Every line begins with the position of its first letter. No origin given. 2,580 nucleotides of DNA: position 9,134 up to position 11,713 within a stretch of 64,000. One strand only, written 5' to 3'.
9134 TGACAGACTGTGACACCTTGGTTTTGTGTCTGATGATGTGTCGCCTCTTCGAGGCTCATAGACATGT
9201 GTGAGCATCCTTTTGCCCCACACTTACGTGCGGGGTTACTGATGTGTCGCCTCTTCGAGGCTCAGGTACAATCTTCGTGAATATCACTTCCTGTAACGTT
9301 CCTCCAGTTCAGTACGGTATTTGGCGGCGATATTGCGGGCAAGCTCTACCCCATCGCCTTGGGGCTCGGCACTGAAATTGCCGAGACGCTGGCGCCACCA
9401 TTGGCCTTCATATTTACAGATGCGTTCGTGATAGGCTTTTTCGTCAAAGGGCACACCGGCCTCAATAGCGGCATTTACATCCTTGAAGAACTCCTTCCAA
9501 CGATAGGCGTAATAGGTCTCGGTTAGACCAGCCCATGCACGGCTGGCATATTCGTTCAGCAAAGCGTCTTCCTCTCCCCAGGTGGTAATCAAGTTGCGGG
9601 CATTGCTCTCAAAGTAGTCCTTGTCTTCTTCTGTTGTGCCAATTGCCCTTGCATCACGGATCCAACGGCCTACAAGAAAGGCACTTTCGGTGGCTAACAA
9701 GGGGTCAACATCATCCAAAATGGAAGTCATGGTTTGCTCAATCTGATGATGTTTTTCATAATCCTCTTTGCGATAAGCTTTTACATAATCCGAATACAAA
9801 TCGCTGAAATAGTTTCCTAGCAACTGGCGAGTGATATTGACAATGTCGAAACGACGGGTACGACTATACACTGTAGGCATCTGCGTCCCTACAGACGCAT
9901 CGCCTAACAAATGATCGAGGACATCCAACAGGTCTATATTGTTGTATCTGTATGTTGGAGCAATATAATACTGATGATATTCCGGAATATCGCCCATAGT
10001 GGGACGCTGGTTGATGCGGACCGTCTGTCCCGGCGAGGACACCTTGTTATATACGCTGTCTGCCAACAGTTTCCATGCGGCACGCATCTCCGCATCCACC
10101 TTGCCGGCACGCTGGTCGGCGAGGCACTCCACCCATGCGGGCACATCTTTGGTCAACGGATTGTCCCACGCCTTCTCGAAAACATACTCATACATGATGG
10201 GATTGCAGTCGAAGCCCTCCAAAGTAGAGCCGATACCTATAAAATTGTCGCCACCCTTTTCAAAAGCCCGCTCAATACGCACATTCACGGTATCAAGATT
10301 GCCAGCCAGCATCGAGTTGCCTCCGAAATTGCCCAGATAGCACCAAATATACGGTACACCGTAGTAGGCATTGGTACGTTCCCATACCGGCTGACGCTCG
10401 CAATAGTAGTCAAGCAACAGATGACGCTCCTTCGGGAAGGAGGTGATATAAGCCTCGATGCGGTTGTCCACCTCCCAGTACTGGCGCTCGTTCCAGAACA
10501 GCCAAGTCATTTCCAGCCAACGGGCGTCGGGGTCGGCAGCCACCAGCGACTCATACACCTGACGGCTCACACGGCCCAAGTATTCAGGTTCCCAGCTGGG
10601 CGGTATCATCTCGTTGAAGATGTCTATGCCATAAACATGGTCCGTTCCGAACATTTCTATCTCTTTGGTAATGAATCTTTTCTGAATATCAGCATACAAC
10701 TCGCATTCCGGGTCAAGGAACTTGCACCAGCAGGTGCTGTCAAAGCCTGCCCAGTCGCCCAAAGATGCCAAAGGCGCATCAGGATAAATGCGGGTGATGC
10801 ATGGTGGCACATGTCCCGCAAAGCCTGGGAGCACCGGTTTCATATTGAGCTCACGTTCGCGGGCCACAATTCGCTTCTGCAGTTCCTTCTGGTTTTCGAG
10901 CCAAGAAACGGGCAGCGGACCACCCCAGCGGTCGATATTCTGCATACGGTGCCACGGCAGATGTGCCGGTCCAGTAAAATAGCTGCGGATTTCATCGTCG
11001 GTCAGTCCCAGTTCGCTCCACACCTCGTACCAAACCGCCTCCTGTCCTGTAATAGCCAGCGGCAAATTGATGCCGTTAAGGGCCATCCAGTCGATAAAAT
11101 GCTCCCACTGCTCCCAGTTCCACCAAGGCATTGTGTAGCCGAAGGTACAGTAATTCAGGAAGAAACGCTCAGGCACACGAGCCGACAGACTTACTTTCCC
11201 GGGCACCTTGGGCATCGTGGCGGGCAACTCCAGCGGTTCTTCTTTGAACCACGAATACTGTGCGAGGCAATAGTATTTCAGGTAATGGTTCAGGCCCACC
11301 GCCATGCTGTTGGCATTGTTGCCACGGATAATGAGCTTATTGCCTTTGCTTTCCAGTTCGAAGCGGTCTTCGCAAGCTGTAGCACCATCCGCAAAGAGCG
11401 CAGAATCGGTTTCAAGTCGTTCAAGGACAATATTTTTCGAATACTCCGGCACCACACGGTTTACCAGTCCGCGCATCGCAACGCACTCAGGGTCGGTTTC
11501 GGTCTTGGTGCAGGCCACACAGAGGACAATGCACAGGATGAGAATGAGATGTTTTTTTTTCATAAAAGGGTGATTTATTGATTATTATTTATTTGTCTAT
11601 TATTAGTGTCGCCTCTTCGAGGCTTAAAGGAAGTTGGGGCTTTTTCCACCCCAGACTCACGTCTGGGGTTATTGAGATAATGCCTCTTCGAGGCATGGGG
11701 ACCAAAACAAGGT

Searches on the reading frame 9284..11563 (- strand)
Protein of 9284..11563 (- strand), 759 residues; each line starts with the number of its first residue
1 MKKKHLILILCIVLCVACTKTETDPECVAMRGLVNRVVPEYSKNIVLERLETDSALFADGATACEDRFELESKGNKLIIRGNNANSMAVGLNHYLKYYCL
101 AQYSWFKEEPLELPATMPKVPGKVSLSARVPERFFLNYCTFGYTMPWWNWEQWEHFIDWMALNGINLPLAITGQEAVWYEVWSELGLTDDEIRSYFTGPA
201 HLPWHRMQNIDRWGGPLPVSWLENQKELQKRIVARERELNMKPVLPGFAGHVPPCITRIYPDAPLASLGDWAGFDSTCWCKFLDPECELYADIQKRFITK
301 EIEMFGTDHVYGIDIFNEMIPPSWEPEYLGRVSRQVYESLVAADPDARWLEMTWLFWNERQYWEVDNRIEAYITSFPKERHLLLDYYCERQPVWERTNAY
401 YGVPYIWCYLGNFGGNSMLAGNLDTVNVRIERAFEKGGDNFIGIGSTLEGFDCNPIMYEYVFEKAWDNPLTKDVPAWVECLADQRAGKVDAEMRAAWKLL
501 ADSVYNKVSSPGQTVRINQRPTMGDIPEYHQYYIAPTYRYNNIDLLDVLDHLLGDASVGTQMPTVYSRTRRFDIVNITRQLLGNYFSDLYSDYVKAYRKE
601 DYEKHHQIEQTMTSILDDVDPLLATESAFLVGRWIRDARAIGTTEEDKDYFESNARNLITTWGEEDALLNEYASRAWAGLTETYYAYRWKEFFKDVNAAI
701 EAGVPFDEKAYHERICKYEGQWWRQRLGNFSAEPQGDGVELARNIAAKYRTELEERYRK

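Call 13: search_protein_families(library=pfam, proteins=[window:9284-11563:-])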
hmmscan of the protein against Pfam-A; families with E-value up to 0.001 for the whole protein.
window:9284-11563:- (759 aa): 3 families
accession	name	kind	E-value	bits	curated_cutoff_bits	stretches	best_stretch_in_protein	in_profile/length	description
PF05089.18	NAGLU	-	2.1e-137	458.1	25.5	1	133-467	1-335/336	Alpha-N-acetylglucosaminidase (NAGLU) tim-barrel domain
PF12972.12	NAGLU_C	-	6.7e-67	226.4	25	1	477-747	1-267/268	Alpha-N-acetylglucosaminidase (NAGLU) C-terminal domain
PF12971.12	NAGLU_N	-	2.9e-20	72.3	28.3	1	29-118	2-81/82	Alpha-N-acetylglucosaminidase (NAGLU) N-terminal domain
